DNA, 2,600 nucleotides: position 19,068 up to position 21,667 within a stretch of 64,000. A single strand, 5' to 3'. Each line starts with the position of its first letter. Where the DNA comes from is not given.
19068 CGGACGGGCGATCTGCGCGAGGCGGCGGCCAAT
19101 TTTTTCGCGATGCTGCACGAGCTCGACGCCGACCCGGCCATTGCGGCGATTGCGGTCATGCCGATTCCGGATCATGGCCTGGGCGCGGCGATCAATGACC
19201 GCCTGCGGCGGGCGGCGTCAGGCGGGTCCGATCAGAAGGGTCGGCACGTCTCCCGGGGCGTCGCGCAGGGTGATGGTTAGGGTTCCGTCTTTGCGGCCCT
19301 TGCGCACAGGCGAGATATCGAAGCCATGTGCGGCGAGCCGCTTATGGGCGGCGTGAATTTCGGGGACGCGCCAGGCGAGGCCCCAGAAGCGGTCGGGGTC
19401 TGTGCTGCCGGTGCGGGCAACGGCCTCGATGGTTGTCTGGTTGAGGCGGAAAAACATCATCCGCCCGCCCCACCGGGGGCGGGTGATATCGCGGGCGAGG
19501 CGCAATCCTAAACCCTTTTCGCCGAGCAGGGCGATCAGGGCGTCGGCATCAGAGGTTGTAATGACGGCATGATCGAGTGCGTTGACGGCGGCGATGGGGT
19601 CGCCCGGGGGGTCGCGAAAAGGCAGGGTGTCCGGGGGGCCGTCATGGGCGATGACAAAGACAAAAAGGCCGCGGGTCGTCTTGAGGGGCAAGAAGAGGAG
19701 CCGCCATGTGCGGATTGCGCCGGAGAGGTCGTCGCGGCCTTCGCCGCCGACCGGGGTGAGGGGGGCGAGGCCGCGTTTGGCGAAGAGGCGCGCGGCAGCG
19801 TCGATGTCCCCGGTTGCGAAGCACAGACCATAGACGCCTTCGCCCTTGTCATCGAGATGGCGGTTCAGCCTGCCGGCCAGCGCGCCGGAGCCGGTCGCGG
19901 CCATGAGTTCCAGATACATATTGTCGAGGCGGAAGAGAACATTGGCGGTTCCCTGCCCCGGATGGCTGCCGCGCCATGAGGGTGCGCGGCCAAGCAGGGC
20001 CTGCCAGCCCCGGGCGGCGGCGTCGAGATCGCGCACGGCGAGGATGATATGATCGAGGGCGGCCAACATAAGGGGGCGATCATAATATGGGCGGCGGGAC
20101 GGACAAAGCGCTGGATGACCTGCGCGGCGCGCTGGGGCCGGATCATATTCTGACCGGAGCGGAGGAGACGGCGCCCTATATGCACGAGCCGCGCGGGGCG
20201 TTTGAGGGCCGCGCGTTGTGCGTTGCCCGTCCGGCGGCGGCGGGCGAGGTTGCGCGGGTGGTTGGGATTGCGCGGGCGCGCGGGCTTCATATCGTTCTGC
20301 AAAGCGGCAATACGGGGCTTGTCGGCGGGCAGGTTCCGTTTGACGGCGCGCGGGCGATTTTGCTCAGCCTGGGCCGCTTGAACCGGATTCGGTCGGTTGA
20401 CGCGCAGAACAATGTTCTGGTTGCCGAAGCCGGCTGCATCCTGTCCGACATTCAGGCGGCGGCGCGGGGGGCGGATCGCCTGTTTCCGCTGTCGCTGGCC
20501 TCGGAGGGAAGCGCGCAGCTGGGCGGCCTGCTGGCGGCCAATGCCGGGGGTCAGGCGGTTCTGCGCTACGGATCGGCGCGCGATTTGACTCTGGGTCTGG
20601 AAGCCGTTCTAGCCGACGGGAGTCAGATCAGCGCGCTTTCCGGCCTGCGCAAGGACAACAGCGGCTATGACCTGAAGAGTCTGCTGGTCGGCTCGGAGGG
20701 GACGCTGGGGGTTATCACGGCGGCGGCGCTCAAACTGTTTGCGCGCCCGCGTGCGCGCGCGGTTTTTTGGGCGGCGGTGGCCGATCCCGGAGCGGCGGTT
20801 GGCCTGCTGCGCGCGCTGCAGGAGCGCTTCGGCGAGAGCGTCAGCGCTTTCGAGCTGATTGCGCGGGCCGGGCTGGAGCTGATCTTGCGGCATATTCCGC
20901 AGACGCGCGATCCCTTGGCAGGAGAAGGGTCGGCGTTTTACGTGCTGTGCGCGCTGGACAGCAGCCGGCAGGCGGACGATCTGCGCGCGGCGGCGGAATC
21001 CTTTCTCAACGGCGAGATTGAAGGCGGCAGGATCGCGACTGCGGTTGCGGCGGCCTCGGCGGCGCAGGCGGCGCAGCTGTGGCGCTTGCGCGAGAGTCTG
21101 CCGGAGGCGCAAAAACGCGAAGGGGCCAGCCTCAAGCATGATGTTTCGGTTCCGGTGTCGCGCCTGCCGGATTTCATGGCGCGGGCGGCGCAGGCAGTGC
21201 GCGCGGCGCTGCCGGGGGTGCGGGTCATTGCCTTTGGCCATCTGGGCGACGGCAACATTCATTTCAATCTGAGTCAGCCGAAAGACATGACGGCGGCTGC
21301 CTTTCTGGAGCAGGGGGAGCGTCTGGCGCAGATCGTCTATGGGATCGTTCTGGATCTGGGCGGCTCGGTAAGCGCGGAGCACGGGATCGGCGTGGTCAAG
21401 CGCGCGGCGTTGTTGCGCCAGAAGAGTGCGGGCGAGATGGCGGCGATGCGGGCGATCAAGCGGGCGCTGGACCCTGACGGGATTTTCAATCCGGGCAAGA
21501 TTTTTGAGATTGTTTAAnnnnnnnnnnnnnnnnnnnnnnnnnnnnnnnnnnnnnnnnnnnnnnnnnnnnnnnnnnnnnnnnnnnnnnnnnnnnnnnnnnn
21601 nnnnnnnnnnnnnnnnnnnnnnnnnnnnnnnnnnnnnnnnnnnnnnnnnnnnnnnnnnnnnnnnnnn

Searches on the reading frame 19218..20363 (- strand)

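Call 64: search_protein_families(library=pfam, proteins=[window:19218-20363:-], max_evalue=0.00001)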
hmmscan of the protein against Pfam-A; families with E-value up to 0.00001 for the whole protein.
window:19218-20363:- (381 aa): 3 families
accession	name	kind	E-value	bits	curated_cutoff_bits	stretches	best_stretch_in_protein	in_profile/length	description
PF13468.12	Glyoxalase_3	-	6.9e-31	108.1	25.1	1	103-280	1-172/176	Glyoxalase-like domain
PF13669.12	Glyoxalase_4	-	2e-22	80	27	2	104-203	1-95/109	Glyoxalase/Bleomycin resistance protein/Dioxygenase superfamily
PF00903.31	Glyoxalase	-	4.5e-14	53.3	20.6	0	263-368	2-113/121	Glyoxalase/Bleomycin resistance protein/Dioxygenase superfamily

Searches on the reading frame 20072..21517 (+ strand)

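Call 64: search_protein_families(library=pfam, proteins=[window:20072-21517:+], max_evalue=0.00001)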
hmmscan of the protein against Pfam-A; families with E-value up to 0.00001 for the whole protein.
window:20072-21517:+ (481 aa): 2 families
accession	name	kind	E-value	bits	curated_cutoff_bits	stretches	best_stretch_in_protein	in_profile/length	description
PF02913.24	FAD-oxidase_C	-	5.9e-51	174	21.2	1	226-477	2-248/248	FAD linked oxidases, C-terminal domain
PF01565.28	FAD_binding_4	-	1.4e-28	99.8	26.4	1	49-186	2-136/139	FAD binding domain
